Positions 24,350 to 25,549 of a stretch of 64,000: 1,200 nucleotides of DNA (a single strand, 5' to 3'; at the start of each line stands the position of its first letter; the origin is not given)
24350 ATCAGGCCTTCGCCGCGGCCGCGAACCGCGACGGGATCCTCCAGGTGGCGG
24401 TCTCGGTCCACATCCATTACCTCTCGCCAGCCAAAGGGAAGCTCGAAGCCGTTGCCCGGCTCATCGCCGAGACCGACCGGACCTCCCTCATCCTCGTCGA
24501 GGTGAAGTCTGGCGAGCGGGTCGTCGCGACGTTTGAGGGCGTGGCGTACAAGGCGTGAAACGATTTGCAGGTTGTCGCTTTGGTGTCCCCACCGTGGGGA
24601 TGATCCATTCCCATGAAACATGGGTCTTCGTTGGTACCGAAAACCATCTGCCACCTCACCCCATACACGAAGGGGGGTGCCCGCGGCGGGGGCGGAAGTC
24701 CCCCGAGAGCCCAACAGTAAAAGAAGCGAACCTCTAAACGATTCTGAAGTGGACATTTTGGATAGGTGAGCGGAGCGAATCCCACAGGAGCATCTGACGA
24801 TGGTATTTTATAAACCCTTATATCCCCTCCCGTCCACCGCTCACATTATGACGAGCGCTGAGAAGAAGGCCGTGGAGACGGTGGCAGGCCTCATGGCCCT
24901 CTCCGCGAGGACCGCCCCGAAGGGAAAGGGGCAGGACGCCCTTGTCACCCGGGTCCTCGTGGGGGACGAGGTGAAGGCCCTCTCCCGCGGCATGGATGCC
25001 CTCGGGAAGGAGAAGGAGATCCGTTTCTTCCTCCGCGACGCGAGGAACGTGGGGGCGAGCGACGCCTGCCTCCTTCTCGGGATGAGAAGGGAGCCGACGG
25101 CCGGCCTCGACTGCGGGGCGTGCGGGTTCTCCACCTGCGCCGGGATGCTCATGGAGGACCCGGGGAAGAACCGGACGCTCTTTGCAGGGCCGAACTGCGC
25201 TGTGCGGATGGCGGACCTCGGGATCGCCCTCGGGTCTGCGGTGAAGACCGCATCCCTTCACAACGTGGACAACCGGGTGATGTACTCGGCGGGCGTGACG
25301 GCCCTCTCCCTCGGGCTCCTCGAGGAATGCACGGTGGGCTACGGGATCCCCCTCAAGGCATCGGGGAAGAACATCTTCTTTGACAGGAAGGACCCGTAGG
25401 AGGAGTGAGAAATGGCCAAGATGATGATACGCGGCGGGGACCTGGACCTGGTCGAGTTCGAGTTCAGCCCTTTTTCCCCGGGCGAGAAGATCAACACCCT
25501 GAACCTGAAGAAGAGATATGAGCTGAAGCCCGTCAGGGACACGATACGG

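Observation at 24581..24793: Conserved ~185-nt non-coding element with hairpin-preserving substitutions (copy 1; partner at 42371-42560 on the opposite strand)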

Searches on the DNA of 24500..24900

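Call 6: search_rna_families(source=window, start=24500, end=24900, threshold=evalue, max_evalue=10, show_alignments=3)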
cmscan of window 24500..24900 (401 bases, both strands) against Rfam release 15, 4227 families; matches with E-value up to 10: 1.
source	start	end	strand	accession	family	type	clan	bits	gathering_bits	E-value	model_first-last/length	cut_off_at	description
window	24645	24687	-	RF01276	sR53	Gene; snRNA; snoRNA; CD-box;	-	15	49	0.37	1-60/60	no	Small nucleolar RNA sR53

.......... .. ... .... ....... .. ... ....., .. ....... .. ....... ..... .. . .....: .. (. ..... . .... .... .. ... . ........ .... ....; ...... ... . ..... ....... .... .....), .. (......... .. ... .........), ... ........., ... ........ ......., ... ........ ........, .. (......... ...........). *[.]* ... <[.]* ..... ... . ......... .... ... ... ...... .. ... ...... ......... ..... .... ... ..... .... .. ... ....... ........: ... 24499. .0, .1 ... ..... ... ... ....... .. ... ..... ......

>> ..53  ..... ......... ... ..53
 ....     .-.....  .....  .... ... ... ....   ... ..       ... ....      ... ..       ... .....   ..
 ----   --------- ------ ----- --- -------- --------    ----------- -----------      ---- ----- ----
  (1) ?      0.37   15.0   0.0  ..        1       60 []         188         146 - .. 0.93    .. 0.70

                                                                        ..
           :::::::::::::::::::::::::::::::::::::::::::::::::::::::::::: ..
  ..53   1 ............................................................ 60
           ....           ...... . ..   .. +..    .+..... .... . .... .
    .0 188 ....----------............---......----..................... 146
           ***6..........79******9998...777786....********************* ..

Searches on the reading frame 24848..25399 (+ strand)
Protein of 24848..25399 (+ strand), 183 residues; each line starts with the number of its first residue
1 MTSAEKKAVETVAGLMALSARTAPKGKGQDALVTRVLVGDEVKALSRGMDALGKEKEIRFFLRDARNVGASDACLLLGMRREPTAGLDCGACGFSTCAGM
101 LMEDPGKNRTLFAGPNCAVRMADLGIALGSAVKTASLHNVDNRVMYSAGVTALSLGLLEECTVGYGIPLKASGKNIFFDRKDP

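Call 16: find_encoding_contigs(protein=window:24848-25399:+, flank=3000, max_places=6)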
Protein window:24848-25399:+ (183 aa): 9 contigs read that carry it; 6 places shown.
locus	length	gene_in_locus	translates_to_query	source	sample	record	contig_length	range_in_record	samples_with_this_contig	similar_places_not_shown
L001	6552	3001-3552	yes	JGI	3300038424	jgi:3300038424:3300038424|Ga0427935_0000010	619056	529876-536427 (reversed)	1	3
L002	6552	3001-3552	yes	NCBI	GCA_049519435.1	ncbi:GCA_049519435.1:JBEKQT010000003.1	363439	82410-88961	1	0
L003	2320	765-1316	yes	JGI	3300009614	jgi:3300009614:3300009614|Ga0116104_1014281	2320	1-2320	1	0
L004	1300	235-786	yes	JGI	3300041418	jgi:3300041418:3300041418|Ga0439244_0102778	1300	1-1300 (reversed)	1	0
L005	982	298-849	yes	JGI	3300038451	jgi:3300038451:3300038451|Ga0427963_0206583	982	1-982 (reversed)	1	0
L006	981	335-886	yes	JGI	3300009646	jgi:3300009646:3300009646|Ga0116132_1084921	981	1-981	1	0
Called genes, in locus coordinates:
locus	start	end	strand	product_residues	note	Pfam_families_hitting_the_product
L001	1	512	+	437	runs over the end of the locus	PF01266:DAO (faint), PF01593:Amino_oxidase, PF13450:NAD_binding_8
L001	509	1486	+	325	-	PF13439:Glyco_transf_4, PF20706:GT4-conflict (weak), PF00534:Glycos_transf_1, PF13692:Glyco_trans_1_4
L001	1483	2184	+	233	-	PF00535:Glycos_transf_2, PF10111:Glyco_tranf_2_2, PF13641:Glyco_tranf_2_3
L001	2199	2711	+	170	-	PF14539:DUF4442 (weak), PF13622:4HBT_3 (weak), PF03061:4HBT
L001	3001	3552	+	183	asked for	PF09918:DUF2148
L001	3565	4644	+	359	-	PF00288:GHMP_kinases_N (weak)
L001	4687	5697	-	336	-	PF01112:Asparaginase_2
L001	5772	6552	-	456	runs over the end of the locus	PF14691:Fer4_20, PF01262:AlaDh_PNT_C (faint), PF13738:Pyr_redox_3 (faint), PF01134:GIDA (faint), PF07992:Pyr_redox_2, PF12831:FAD_oxidored (weak), PF13450:NAD_binding_8, PF00070:Pyr_redox, +3 more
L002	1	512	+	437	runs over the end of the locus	PF01266:DAO (faint), PF01593:Amino_oxidase, PF13450:NAD_binding_8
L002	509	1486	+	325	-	PF13439:Glyco_transf_4, PF20706:GT4-conflict (weak), PF00534:Glycos_transf_1, PF13692:Glyco_trans_1_4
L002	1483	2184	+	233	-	PF00535:Glycos_transf_2, PF10111:Glyco_tranf_2_2, PF13641:Glyco_tranf_2_3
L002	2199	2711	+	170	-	PF14539:DUF4442 (weak), PF13622:4HBT_3 (weak), PF03061:4HBT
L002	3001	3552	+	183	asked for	PF09918:DUF2148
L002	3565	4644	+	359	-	PF00288:GHMP_kinases_N (weak)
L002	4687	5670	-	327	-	PF01112:Asparaginase_2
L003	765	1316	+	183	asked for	PF09918:DUF2148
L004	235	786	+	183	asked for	PF09918:DUF2148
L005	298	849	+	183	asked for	PF09918:DUF2148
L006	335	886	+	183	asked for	PF09918:DUF2148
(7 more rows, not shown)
